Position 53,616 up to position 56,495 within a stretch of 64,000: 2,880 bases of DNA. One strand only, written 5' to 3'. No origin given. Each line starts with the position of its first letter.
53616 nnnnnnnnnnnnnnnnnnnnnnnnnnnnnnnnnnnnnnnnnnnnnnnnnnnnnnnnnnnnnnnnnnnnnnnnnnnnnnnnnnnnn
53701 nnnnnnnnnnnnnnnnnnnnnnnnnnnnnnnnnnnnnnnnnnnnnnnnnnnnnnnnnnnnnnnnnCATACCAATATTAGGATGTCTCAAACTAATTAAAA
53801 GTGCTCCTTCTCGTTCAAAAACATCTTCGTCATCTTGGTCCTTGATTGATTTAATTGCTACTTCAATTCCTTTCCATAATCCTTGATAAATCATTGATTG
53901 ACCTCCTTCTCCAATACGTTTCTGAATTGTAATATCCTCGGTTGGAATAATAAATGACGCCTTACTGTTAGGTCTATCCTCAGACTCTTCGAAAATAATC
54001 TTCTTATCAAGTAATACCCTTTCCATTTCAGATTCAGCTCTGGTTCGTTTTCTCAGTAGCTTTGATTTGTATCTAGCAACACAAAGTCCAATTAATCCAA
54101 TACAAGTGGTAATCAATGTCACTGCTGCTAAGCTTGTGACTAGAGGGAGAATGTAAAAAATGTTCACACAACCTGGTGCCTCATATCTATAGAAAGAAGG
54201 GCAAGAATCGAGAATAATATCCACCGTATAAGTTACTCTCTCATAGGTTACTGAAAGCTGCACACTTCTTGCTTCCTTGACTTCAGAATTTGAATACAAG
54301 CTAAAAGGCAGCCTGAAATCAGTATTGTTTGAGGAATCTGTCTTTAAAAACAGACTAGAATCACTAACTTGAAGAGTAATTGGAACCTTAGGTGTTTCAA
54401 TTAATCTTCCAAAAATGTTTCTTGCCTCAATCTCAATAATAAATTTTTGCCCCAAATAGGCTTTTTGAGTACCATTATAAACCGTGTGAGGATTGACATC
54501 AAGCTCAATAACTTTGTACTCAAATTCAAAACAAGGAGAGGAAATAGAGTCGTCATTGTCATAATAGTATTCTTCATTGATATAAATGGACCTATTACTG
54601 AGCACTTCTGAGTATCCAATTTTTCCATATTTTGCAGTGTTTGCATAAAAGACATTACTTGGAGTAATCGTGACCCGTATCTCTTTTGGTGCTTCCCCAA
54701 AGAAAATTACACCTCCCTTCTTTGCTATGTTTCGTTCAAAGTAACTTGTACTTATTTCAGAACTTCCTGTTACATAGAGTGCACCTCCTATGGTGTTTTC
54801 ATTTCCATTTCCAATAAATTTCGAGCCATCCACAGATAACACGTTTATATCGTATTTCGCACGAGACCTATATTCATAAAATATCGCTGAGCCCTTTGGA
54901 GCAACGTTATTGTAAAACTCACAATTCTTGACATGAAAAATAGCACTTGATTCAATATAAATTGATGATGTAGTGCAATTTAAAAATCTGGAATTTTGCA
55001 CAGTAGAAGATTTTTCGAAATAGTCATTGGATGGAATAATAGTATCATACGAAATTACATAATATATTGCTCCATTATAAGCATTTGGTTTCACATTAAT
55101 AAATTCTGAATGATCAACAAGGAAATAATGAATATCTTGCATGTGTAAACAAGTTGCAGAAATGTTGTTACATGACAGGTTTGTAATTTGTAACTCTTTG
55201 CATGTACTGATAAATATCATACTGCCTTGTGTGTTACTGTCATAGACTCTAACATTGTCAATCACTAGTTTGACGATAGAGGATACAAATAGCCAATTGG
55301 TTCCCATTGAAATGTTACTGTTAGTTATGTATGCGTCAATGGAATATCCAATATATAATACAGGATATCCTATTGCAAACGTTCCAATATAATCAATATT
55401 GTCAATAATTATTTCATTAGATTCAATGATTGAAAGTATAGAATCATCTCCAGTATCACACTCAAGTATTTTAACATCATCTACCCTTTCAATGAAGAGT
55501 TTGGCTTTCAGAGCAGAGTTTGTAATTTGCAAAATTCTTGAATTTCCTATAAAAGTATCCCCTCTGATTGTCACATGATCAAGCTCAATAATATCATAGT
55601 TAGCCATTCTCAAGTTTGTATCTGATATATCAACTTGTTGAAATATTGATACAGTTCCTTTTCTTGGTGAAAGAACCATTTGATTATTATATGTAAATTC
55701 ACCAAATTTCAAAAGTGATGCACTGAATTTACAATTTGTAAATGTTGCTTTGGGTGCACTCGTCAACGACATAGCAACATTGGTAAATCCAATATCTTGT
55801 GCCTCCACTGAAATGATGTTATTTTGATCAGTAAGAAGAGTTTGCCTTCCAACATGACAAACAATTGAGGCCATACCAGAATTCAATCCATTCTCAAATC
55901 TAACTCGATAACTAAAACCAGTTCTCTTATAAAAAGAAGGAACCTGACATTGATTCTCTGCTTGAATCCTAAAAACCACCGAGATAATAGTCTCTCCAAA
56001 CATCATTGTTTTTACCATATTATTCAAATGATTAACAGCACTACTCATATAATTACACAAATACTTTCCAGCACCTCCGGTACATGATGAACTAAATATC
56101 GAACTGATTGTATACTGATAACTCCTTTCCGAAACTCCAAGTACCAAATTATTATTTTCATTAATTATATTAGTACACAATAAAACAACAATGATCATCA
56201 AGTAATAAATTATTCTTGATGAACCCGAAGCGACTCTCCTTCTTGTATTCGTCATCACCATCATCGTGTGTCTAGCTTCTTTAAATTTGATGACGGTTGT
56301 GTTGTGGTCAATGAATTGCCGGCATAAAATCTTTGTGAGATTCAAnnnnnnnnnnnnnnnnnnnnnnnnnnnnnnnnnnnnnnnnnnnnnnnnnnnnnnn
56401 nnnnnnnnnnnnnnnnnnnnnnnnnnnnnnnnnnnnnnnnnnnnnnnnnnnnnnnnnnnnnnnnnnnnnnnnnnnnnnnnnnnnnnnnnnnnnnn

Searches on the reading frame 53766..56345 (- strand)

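Call 22: search_protein_families(library=pfam, proteins=[window:53766-56345:-], max_evalue=0.001)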
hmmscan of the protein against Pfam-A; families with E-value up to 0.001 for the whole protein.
window:53766-56345:- (860 aa): 2 families
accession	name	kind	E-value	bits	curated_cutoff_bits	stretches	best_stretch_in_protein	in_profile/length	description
PF13229.12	Beta_helix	-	1.6e-05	25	25.9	1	443-531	76-151/158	Right handed beta helix region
PF07714.23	PK_Tyr_Ser-Thr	-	0.00048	20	23.1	1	805-858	1-63/258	Protein tyrosine and serine/threonine kinase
